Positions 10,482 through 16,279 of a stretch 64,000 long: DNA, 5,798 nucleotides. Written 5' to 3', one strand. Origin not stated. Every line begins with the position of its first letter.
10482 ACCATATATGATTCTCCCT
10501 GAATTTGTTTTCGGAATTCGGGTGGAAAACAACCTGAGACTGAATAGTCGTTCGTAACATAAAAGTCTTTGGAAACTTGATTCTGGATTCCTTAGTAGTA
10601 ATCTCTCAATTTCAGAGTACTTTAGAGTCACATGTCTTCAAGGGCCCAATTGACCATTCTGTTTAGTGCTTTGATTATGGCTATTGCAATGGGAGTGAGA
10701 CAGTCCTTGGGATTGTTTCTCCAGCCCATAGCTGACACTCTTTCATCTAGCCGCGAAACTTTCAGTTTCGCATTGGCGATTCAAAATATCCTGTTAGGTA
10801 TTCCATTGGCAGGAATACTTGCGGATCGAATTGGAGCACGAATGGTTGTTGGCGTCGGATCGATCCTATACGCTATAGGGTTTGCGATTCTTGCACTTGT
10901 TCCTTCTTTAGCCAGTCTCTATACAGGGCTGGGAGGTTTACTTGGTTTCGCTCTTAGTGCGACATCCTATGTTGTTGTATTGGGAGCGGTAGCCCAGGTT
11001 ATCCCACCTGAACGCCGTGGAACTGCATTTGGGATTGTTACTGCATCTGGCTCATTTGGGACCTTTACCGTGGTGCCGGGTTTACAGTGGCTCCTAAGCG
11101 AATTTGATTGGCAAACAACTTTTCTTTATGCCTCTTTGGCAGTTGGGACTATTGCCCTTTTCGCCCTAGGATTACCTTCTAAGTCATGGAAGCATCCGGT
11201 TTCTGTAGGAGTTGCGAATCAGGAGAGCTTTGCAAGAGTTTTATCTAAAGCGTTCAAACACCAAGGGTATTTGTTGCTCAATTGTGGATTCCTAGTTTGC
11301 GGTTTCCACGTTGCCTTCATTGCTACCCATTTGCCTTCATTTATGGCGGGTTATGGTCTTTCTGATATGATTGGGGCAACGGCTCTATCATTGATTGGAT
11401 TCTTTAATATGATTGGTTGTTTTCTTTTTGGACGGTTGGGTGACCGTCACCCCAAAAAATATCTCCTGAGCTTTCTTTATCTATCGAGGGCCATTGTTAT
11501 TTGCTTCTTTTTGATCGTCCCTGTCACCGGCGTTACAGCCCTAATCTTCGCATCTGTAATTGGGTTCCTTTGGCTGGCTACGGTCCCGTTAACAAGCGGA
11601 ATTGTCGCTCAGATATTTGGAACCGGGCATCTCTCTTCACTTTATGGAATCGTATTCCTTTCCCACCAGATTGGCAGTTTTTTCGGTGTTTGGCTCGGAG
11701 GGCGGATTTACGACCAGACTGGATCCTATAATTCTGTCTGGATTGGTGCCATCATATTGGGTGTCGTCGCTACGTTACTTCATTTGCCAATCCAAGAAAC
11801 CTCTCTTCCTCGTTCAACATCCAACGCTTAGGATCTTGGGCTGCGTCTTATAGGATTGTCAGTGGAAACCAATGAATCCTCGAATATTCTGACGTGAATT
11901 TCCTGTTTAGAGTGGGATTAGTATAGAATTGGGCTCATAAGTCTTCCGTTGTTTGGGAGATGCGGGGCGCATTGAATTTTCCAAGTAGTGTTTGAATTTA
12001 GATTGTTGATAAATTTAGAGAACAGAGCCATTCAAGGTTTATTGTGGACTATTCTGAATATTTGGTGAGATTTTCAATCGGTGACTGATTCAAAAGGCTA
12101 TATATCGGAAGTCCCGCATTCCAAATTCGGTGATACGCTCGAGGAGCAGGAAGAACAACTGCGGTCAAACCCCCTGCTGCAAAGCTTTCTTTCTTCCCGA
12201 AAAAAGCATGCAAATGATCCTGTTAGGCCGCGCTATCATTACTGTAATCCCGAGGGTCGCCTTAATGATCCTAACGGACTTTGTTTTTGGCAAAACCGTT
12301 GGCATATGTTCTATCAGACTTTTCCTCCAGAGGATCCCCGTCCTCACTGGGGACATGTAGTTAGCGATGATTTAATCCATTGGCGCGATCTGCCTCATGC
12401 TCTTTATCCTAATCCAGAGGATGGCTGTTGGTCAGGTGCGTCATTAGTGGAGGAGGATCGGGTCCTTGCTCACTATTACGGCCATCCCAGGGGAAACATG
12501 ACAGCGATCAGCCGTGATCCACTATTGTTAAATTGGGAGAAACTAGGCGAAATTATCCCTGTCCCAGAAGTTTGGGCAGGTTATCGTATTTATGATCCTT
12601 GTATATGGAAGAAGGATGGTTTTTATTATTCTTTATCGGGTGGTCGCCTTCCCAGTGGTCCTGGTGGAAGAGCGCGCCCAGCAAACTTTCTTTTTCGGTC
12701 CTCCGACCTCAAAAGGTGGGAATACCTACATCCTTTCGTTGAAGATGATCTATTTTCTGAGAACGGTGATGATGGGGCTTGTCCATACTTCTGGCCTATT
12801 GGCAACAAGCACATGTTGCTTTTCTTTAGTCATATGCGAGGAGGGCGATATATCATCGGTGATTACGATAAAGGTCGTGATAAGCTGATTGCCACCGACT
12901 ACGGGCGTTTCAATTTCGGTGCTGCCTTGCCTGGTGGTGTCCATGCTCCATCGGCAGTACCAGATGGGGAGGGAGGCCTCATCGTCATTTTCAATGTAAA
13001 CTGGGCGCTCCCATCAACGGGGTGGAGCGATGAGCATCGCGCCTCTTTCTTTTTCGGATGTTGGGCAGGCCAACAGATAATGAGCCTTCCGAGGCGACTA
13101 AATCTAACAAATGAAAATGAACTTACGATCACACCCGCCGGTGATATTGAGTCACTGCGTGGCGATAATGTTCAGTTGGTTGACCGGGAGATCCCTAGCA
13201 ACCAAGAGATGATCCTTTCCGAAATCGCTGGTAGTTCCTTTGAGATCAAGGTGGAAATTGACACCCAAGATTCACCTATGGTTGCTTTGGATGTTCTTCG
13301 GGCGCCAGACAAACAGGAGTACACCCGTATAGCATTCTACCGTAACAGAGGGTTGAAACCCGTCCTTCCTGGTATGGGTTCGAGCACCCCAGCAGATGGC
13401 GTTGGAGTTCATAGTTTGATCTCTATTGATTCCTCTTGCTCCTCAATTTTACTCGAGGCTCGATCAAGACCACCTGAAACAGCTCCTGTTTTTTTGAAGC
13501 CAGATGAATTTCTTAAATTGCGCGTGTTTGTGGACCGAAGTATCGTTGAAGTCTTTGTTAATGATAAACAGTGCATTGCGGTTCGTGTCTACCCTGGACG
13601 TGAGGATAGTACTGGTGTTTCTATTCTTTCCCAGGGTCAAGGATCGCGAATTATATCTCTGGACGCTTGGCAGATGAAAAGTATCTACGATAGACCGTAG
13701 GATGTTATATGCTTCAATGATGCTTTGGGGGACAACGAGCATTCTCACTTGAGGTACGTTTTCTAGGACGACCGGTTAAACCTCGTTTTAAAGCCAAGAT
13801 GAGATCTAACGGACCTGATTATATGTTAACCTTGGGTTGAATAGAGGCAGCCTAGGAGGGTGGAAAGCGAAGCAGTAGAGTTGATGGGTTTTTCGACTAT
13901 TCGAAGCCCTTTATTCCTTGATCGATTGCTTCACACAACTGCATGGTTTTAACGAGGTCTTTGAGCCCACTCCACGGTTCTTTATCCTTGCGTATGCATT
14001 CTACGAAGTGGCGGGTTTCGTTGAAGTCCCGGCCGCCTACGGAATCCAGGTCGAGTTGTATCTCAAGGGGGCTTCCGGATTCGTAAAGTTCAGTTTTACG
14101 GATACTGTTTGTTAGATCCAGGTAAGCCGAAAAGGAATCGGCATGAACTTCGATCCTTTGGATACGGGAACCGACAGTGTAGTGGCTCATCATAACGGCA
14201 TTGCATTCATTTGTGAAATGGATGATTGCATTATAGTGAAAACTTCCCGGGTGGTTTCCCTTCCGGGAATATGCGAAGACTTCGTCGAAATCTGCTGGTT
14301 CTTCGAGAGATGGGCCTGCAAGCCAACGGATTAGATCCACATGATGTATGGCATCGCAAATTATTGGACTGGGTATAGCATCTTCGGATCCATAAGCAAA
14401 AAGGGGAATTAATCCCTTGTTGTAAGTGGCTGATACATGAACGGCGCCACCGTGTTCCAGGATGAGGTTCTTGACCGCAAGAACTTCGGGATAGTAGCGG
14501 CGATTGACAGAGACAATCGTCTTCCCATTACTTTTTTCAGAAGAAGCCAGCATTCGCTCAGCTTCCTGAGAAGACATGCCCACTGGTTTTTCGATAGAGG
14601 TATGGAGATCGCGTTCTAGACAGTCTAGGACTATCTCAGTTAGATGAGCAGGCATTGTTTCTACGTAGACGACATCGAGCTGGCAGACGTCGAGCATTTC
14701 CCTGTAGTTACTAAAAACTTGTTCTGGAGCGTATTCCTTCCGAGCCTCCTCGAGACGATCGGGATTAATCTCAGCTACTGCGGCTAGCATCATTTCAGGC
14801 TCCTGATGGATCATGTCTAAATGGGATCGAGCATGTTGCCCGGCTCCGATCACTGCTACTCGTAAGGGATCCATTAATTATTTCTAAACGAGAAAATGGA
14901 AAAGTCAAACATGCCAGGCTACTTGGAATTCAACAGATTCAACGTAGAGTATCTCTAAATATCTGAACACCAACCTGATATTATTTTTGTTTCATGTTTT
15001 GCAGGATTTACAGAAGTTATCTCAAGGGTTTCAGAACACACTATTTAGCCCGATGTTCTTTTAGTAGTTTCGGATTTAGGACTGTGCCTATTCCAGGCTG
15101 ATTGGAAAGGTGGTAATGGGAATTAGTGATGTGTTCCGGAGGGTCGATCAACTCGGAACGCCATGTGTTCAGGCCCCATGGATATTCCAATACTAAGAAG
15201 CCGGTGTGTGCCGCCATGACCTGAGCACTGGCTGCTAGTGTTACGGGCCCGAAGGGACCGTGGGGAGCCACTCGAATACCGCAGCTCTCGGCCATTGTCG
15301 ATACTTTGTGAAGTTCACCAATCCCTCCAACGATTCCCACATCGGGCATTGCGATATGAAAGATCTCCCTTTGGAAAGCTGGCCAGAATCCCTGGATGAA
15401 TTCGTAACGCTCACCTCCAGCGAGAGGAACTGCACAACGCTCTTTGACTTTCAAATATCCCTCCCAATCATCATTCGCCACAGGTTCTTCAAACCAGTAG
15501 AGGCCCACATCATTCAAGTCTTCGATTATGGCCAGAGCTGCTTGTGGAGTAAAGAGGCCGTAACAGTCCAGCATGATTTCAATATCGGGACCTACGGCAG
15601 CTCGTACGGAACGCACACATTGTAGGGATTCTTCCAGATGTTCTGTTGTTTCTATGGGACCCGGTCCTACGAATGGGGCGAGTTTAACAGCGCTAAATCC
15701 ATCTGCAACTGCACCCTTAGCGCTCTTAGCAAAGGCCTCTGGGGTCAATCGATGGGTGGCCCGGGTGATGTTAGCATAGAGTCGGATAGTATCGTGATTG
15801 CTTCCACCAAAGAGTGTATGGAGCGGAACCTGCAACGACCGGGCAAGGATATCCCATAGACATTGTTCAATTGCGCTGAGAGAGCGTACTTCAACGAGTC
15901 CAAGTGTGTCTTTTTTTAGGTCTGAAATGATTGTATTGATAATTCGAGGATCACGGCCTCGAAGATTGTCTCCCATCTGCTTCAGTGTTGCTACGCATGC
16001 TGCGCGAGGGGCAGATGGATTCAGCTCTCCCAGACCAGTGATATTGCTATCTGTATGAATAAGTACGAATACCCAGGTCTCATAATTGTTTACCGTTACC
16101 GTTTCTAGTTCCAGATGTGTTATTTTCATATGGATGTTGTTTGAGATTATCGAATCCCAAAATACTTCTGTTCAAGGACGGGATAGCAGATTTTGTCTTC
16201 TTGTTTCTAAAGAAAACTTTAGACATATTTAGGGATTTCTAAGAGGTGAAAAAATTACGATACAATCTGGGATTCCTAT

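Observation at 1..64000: Three enzyme families supply 23 of 49 genes: 9 enolase-superfamily, 8 Gfo/Idh/MocA and 6 PhyH dioxygenases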

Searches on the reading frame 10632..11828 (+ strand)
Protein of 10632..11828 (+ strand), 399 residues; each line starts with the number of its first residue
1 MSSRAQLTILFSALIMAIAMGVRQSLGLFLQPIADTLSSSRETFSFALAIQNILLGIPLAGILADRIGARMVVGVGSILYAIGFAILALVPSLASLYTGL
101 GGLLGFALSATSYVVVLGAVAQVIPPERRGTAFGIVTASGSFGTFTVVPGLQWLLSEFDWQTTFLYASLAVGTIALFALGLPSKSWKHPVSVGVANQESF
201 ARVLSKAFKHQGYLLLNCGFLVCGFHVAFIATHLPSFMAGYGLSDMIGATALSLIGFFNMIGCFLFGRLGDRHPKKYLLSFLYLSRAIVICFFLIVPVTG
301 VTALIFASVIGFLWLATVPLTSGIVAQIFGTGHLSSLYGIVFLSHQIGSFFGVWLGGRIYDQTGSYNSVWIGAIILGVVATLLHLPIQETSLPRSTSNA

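Call 4: search_protein_families(library=pfam, proteins=[window:10632-11828:+])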
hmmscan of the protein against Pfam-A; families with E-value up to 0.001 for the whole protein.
window:10632-11828:+ (399 aa): 1 family
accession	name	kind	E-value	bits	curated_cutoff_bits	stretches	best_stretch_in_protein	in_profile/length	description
PF07690.21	MFS_1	-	1.9e-39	136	33.4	2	13-352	2-346/347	Major Facilitator Superfamily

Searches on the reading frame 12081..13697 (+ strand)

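Call 4: search_protein_families(library=pfam, proteins=[window:12081-13697:+])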
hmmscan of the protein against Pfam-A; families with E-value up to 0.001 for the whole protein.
window:12081-13697:+ (539 aa): 2 families
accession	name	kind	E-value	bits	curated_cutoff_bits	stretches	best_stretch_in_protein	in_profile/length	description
PF00251.26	Glyco_hydro_32N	-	5.3e-32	112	22.1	1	53-351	1-306/307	Glycosyl hydrolases family 32 N-terminal domain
PF08244.19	Glyco_hydro_32C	-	5.4e-22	78.9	21.9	1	356-531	2-158/158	Glycosyl hydrolases family 32 C terminal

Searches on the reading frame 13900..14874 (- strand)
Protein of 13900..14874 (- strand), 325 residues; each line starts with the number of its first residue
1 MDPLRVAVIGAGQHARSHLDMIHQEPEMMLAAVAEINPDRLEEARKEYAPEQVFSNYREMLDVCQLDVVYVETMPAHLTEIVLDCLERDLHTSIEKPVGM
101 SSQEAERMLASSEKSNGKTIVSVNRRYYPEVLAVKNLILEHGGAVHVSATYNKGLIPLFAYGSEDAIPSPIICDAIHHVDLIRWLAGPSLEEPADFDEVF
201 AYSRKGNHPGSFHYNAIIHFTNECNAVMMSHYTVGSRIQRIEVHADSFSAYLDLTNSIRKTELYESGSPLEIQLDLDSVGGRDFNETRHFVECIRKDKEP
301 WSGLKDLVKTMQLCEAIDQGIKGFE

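Call 4: search_protein_families(library=pfam, proteins=[window:13900-14874:-])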
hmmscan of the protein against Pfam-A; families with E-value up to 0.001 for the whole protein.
window:13900-14874:- (325 aa): 1 family
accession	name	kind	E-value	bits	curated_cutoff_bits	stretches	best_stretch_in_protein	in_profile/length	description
PF01408.29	GFO_IDH_MocA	-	2.6e-18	67.3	24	1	4-119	1-116/120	Oxidoreductase family, NAD-binding Rossmann fold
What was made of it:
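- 13897..14874 (-): Gfo/Idh/MocA oxidoreductase. Pfam 67.3 bits (call 4).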

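Call 39: search_protein_families(library=ncbifam, proteins=[window:13900-14874:-], max_evalue=0.001)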
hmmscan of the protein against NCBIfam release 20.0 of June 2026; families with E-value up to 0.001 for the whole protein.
window:13900-14874:- (325 aa): 9 families
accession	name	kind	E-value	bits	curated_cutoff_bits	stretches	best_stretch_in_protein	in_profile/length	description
NF040723.1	UDP-GlcNAcDh_Arch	equivalog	1.1e-25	90.8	450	1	4-310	1-290/302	UDP-N-acetylglucosamine 3-dehydrogenase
TIGR04380.1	myo_inos_iolG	equivalog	5.6e-22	78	355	1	4-321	2-323/330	inositol 2-dehydrogenase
NF052479.1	LevoglcsnDh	equivalog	1.6e-13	50.1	650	1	1-152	1-162/386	levoglucosan dehydrogenase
NF052679.1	InsChiInosDhIolG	equivalog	4.3e-11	42.4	540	1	4-186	3-185/343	bifunctional inositol 2-dehydrogenase/D-chiro-inositol 1-dehydrogenase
NF058563.1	BT_2159_fam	equivalog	1.3e-08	34.2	650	1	5-188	2-185/350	disaccharide 3-dehydrogenase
NF008607.0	PRK11579.1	subfamily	3.1e-07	29.7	330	1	2-140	3-139/346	oxidoreductase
NF058561.1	BT_2158_fam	equivalog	9.6e-06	24.4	750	1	2-114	34-145/487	glycoside 3-dehydrogenase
NF007574.0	PRK10206.1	equivalog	0.00021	20.5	352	1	5-138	4-138/345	oxidoreductase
NF041392.1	XylDh_Gfo6_Halo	equivalog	0.00096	18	350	0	3-150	16-169/350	D-xylose 1-dehydrogenase Gfo6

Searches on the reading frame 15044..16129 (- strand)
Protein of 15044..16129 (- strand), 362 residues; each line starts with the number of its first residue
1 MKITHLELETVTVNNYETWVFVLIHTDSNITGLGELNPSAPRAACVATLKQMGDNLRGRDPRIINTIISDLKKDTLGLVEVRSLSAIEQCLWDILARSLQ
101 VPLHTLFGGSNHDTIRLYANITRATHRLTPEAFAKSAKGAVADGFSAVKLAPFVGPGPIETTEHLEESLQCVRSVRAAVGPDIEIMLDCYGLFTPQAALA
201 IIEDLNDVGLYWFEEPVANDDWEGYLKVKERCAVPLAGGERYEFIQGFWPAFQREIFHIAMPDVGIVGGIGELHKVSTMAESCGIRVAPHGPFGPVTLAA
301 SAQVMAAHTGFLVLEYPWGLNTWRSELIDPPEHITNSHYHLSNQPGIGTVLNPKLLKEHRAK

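Call 4: search_protein_families(library=pfam, proteins=[window:15044-16129:-])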
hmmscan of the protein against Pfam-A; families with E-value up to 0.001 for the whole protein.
window:15044-16129:- (362 aa): 2 families
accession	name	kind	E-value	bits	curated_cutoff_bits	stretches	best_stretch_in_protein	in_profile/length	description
PF13378.12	MR_MLE_C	-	2e-50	172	29.4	1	133-353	2-217/219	Enolase C-terminal domain-like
PF02746.21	MR_MLE_N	-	3.9e-12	46.9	22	1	14-108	23-117/117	Mandelate racemase / muconate lactonizing enzyme, N-terminal domain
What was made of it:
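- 15041..16129 (-): Enolase-superfamily protein resembling galactonate dehydratase but below the cut-off. Pfam 172 and 46.9 bits (call 4).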

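Call 14: search_protein_families(library=ncbifam, proteins=[window:15044-16129:-], max_evalue=0.00001)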
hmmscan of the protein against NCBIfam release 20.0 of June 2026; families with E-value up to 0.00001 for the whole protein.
window:15044-16129:- (362 aa): 10 families
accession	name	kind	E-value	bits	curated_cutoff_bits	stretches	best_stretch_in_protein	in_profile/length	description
NF040790.2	glucon_galact_dh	equivalog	4.9e-59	200.1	750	1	18-361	24-371/390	bifunctional D-gluconate/D-galactonate dehydratase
NF010624.0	PRK14017.1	equivalog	2.1e-58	198.3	311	1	1-358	1-359/382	galactonate dehydratase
NF043051.1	ManoateDhtManD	equivalog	1.8e-34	119.3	550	2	160-358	183-382/403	D-mannonate dehydratase ManD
NF011654.0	PRK15072.1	subfamily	1.7e-31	109.5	430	2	160-358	184-383/404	D-galactonate dehydratase family protein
NF040866.1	AraD_Arch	equivalog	3e-30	105.5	650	1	62-361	78-371/372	arabinonate dehydratase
NF011968.0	PRK15440.1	equivalog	6.8e-29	100.9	393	1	72-353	110-385/395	L-rhamnonate dehydratase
NF047820.1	TalGalacDh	equivalog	2.9e-28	98.9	500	1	20-353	39-358/371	L-talarate/galactarate dehydratase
TIGR02534.1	mucon_cyclo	subfamily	1.4e-17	63.8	334.95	1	12-359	22-365/368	muconate/chloromuconate family cycloisomerase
NF043002.1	HProlDhtase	equivalog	9.2e-15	54.4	500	1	21-286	35-288/366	cis-3-hydroxy-L-proline dehydratase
NF041118.1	A_G_epim_Thtga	equivalog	1.4e-09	37.5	500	1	12-240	24-241/341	L-Ala-D/L-Glu epimerase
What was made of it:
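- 15041..16129 (-): NCBIfam galactonate dehydratase 198 bits against 311 (call 14).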

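Call 45: search_solved_structures(query=window:15044-16129:-, max_evalue=1e-25)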
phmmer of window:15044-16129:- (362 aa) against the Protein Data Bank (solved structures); distinct sequences matched with E-value up to 1e-25: 21.
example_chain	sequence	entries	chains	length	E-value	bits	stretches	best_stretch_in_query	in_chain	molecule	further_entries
2poz_A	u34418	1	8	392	4.5e-42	147.5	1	20-354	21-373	Putative dehydratase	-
2qq6_A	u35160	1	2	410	1.2e-38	136.1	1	21-360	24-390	Mandelate racemase/muconate lactonizing enzyme-like protein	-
2pod_A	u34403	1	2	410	4.2e-35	124.5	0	143-355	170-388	Mandelate racemase / muconate lactonizing enzyme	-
4j3z_A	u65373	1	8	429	5.2e-35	124.2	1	18-360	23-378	Mandelate racemase/muconate lactonizing enzyme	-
4e4u_A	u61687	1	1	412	1e-34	123.2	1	18-360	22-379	Mandalate racemase/muconate lactonizing enzyme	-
3dip_A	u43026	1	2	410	1e-34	123.2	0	137-357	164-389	enolase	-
4ggb_A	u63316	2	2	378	2.7e-34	121.9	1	19-360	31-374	Putative uncharacterized protein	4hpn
4jn7_A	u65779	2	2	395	2.9e-34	121.8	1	18-317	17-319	ENOLASE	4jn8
3rr1_A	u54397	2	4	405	2.9e-34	121.8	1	17-322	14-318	Putative D-galactonate dehydratase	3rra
2gl5_A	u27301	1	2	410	2.8e-32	115.2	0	171-361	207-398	putative dehydratase protein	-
4e6m_A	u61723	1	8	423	3.1e-32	115.1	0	171-361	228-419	Putative dehydratase protein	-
3sjn_A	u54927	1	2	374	5.5e-31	111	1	17-361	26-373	Mandelate racemase/muconate lactonizing protein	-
3rcy_A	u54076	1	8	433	6.3e-31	110.8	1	18-315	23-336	Mandelate racemase/muconate lactonizing enzyme-like protein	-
4dx3_A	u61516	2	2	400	1.8e-30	109.3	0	138-357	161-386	Mandelate racemase / muconate lactonizing enzyme family protein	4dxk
3t4w_A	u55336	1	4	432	4.1e-30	108.1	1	18-315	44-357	Mandelate racemase/muconate lactonizing enzyme family protein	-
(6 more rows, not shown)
